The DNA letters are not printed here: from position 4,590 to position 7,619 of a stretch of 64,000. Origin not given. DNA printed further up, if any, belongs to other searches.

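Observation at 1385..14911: Composite polysaccharide-uptake operon: two CUT1 permease pairs, one lipoprotein SBP, one 1141-aa membrane-anchored CBM-SBP fusion, an NHL-propeller/multipass-membrane fusion and a 909-aa ecto-GH-like protein, with no ATPase gene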

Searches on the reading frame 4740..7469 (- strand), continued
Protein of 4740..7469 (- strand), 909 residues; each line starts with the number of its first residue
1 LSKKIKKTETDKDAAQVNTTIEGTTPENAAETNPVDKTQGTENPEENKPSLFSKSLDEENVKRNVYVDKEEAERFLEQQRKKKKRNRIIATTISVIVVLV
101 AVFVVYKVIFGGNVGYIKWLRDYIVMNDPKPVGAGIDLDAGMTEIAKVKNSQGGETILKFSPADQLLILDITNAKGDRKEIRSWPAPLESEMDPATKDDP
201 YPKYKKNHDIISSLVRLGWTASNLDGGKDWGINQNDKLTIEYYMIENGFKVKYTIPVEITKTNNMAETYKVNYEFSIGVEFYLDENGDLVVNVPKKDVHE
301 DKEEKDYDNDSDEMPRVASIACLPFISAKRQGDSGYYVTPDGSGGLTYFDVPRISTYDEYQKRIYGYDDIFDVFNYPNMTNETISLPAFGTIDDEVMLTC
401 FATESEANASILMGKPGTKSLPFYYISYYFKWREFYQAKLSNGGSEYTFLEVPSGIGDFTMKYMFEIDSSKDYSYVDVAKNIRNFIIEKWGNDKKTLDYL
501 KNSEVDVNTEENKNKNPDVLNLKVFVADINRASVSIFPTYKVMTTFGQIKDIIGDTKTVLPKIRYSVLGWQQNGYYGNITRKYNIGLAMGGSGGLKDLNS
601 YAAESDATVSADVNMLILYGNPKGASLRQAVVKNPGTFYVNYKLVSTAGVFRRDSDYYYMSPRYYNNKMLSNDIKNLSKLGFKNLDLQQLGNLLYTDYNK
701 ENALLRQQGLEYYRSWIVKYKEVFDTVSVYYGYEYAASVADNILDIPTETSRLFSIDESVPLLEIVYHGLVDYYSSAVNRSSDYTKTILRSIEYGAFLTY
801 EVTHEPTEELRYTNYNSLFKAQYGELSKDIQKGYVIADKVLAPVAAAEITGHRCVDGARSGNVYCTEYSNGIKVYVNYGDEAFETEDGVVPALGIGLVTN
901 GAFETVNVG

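Call 31: search_solved_structures(query=A1, max_evalue=10, show_alignments=3)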
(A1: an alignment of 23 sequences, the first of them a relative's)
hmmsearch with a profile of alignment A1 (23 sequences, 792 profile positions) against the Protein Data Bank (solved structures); distinct sequences matched with E-value up to 10: 7.
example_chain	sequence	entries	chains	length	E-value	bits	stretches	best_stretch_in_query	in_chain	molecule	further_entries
8rzk_A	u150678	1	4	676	9.6e-06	27.2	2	717-788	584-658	Conserved hypothetical periplasmic protein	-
8rzg_A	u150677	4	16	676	9.7e-06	27.2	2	717-788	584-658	Conserved hypothetical periplasmic protein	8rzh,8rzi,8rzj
5opq_A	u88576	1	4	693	9.8e-06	27.2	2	717-788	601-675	3,6-anhydro-D-galactosidase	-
5wzq_A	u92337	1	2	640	0.0016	19.9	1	436-504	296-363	Alpha-N-acetylgalactosaminidase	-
5wzn_A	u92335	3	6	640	0.0017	19.7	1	436-508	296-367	Alpha-N-acetylgalactosaminidase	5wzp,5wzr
6ztz_C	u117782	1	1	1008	2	9.6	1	433-493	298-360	Inner capsid protein lambda-1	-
6i9q_A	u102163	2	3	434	2.8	9.1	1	477-508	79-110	4F2 cell-surface antigen heavy chain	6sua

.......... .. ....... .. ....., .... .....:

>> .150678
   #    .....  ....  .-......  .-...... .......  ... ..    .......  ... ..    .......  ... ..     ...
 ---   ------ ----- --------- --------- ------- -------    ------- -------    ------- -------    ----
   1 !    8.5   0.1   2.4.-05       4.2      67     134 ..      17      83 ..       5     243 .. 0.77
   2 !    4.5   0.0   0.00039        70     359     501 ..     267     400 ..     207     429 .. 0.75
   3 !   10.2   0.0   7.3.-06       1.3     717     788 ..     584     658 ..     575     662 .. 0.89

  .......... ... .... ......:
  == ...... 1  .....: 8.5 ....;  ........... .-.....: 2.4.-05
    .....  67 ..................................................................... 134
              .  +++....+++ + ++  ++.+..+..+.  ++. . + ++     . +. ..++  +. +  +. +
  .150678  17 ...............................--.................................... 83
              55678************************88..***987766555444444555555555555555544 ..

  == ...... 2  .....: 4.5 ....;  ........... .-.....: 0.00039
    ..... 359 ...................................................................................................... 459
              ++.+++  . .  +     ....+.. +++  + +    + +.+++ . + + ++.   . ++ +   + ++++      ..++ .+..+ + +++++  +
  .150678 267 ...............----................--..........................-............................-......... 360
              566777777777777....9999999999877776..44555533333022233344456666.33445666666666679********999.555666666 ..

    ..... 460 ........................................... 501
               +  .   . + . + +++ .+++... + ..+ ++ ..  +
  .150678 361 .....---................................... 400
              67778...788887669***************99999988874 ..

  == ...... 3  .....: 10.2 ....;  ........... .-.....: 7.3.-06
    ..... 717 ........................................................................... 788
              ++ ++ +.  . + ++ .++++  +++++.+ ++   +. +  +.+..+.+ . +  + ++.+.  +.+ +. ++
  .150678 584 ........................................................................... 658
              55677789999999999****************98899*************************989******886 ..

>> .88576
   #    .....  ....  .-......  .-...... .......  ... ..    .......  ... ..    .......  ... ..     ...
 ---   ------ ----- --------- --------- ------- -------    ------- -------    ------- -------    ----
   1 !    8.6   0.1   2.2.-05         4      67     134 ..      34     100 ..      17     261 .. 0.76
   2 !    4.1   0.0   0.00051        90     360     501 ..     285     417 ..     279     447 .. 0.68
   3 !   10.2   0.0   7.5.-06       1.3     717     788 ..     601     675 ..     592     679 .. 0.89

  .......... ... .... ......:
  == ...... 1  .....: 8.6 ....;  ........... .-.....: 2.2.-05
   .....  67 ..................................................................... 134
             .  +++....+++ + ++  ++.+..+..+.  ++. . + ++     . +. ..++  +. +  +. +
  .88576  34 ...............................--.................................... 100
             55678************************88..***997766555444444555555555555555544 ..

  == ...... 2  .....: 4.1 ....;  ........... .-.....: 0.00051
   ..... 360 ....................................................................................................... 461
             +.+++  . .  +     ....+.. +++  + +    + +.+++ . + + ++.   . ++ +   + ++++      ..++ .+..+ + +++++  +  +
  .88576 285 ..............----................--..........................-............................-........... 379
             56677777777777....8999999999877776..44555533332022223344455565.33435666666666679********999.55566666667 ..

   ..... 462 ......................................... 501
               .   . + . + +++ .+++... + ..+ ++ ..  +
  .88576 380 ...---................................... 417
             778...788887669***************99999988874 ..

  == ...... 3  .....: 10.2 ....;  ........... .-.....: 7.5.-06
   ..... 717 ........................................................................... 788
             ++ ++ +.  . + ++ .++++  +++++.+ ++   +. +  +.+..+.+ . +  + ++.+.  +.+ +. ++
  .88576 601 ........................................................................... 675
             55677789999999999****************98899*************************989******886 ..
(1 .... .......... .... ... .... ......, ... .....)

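Call 47: search_protein_families(library=pfam, proteins=[L045:17618-20026:+, L055:15207-16970:+, L049:13785-16484:+, L020:10852-13053:+, L037:17218-20295:+, L050:13781-16882:+, L063:9548-11743:+, L047:18895-21282:+, L037:20274-21830:+, L078:16856-20641:+], max_evalue=0.001)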
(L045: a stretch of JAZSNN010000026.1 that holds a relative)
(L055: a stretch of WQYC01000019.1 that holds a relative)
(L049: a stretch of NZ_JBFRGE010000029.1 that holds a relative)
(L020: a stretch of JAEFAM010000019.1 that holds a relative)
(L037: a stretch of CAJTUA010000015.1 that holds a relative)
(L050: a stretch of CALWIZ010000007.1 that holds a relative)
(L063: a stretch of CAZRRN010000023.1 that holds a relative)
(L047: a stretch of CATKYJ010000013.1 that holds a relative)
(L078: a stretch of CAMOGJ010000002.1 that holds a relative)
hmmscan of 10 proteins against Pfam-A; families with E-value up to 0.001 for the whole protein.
L045:17618-20026:+ (803 aa): 1 family
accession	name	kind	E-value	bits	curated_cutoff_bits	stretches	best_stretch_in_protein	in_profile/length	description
PF02018.23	CBM_4_9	-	5.1e-07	30.6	25.9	1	653-774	2-124/136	Carbohydrate binding domain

L055:15207-16970:+ (588 aa): 2 families
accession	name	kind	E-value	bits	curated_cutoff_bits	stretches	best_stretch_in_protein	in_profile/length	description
PF00331.26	Glyco_hydro_10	-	9.6e-77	258.7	22.1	1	237-579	4-308/311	Glycosyl hydrolase family 10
PF02018.23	CBM_4_9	-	6.2e-17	62.7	25.9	1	85-208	2-135/136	Carbohydrate binding domain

L049:13785-16484:+ (900 aa): 4 families
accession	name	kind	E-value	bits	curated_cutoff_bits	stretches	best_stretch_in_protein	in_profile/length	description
PF14587.12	Glyco_hydr_30_2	-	1.4e-99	334.3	27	1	59-427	2-364/364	O-Glycosyl hydrolase family 30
PF02057.21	Glyco_hydro_59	-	1.9e-05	24.5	27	1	90-266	20-174/294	Glycosyl hydrolase family 59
PF17189.10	Glyco_hydro_30C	-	0.00012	22.6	22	1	458-555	1-65/65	Glycosyl hydrolase family 30 beta sandwich domain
PF02055.22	Glyco_hydro_30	-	0.00026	20.5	23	1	170-238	95-162/348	Glycosyl hydrolase family 30 TIM-barrel domain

L020:10852-13053:+ (734 aa): 0 families

L037:17218-20295:+ (1026 aa): 0 families

L050:13781-16882:+ (1034 aa): 4 families
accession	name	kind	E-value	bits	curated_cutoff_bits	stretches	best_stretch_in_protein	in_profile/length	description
PF01074.27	Glyco_hydro_38N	-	1.7e-73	247.8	25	1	263-506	5-257/270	Glycosyl hydrolases family 38 N-terminal domain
PF07748.19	Glyco_hydro_38C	-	9.3e-51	173.4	25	1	699-905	1-206/206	Glycosyl hydrolases family 38 C-terminal domain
PF09261.16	Alpha-mann_mid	-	7.6e-20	71.3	31.1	1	521-614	1-93/96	Alpha mannosidase middle domain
PF17677.7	Glyco_hydro38C2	-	1.6e-10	41.4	22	1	959-1030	1-72/72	Glycosyl hydrolases family 38 C-terminal beta sandwich domain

L063:9548-11743:+ (732 aa): 3 families
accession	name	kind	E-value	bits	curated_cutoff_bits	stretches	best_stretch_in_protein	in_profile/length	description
PF01915.27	Glyco_hydro_3_C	-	1.1e-53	182.6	31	1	370-607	1-200/200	Glycosyl hydrolase family 3 C-terminal domain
PF00933.27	Glyco_hydro_3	-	1.2e-49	169.9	27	1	49-328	48-314/316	Glycosyl hydrolase family 3 N terminal domain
PF14310.12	Fn3-like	-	2.4e-15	56.9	25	1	644-712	1-71/71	Fibronectin type III-like domain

L047:18895-21282:+ (796 aa): 4 families
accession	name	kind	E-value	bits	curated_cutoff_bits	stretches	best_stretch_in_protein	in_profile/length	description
PF01055.32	Glyco_hydro_31_2nd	-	1.9e-89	300.7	23.5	1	272-609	2-328/328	Glycosyl hydrolases family 31 TIM-barrel domain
PF21365.3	Glyco_hydro_31_3rd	-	1.1e-25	90.3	24.4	1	617-716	1-87/87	Glycosyl hydrolase family 31 C-terminal domain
PF17137.9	DUF5110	-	8e-12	45.5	27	1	735-780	4-51/71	Domain of unknown function (DUF5110)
PF13802.12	Gal_mutarotas_2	-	1.4e-11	45.4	27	1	45-232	6-184/184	Glycosyl hydrolase 31 N-terminal galactose mutarotase-like domain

L037:20274-21830:+ (519 aa): 2 families
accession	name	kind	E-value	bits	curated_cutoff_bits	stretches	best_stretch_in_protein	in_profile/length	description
PF04616.20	Glyco_hydro_43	-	1.4e-85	287.6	32.2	1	14-325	1-288/288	Glycosyl hydrolases family 43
PF17851.8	GH43_C2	-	3.6e-43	148.1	22.7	1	360-506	1-150/203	Beta xylosidase C-terminal Concanavalin A-like domain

L078:16856-20641:+ (1262 aa): 2 families
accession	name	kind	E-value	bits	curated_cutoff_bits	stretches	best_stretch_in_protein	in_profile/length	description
PF17132.9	Glyco_hydro_106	-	5.6e-41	141.3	29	1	332-887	216-739/743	alpha-L-rhamnosidase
PF02837.24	Glyco_hydro_2_N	-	4.7e-12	46.6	28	2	1153-1232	54-135/169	Glycosyl hydrolases family 2, sugar binding domain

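Call 54: find_encoding_contigs(protein=P0026, flank=10000, max_places=2)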
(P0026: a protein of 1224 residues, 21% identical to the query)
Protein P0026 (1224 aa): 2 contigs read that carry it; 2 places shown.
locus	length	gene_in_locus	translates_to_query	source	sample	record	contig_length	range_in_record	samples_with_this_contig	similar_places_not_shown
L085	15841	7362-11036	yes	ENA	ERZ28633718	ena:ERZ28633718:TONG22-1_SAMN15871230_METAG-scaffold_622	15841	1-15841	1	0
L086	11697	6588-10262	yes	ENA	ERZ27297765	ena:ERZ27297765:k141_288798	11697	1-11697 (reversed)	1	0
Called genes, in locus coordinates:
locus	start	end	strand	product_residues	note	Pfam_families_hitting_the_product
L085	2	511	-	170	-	?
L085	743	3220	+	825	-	-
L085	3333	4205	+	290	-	PF00528:BPD_transp_1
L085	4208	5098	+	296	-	-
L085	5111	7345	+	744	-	PF01436:NHL (faint), PF04893:Yip1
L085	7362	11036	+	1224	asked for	PF18952:DUF5696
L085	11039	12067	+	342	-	PF00528:BPD_transp_1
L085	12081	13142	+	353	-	PF00528:BPD_transp_1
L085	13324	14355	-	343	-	PF00793:DAHP_synth_1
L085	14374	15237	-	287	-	PF02153:PDH_N, PF20463:PDH_C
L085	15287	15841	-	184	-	?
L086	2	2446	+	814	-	?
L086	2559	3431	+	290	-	PF00528:BPD_transp_1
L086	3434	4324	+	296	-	-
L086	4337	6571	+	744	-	PF01436:NHL (faint), PF04893:Yip1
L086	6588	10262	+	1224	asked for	PF18952:DUF5696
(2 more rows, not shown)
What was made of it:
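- A homologue at E 3e-6 is still in the same cassette (call 54).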

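Call 55: find_encoding_contigs(protein=P0023, flank=10000, max_places=2)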
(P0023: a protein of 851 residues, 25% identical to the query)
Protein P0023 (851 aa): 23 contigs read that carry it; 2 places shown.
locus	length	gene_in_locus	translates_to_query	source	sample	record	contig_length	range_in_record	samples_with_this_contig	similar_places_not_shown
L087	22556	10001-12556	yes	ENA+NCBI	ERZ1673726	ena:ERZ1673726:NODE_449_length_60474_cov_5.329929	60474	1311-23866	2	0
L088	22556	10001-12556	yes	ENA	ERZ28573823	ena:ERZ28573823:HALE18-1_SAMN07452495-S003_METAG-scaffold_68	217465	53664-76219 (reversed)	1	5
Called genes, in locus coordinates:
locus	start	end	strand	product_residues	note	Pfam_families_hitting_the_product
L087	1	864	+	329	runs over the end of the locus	-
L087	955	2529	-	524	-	PF04616:Glyco_hydro_43, PF17851:GH43_C2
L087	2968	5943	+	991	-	PF01547:SBP_bac_1, PF13416:SBP_bac_8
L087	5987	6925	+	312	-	PF00528:BPD_transp_1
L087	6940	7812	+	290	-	PF00528:BPD_transp_1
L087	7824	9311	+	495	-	PF01436:NHL (faint)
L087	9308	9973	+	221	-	PF04893:Yip1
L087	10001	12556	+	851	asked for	PF18952:DUF5696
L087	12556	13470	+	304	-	PF00528:BPD_transp_1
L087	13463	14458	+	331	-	PF00528:BPD_transp_1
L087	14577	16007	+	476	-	PF01547:SBP_bac_1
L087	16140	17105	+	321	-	PF00331:Glyco_hydro_10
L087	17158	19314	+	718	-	PF00933:Glyco_hydro_3, PF01915:Glyco_hydro_3_C, PF07705:CARDB (weak), PF14310:Fn3-like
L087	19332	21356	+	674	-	PF03648:Glyco_hydro_67N (weak), PF07488:Glyco_hydro_67M, PF07477:Glyco_hydro_67C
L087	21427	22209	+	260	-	PF04542:Sigma70_r2, PF04539:Sigma70_r3, PF08281:Sigma70_r4_2 (weak), PF04545:Sigma70_r4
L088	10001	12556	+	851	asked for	PF18952:DUF5696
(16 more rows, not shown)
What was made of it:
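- One widespread Lachnospiraceae-type locus reads GH43 | cassette | SBP-GH10-GH3-GH67 (call 55).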

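Call 76: search_protein_representatives(alignment_id=A1)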
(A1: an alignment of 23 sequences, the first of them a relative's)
Query: 23 sequences, 792 profile positions. Proteins with E-value up to 0.001 (for the whole library): 6204; up to 1e-10: 5024; up to 1e-30: 3831. The best 150 are listed.
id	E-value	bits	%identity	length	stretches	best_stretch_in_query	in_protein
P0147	2.8e-294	994.7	-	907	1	2-790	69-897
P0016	5.2e-292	987.2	-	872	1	2-788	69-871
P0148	4.2e-253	858.5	-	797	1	3-787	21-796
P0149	4.4e-247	838.6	-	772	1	5-789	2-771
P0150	1.1e-231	787.6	-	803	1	4-788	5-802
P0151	1.4e-231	787.3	-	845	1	7-775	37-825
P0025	5.4e-221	752.4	-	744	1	1-788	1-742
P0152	9.8e-216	735.0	-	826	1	6-788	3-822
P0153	1.1e-188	645.5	-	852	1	57-790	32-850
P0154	1.8e-171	588.6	-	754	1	22-789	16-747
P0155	7.9e-169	579.8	-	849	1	60-789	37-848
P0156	4.3e-168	577.4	-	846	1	57-791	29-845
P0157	1.0e-162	559.6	-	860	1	49-791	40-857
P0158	1.1e-159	549.6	-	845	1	55-789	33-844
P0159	8.5e-159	546.7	-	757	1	10-790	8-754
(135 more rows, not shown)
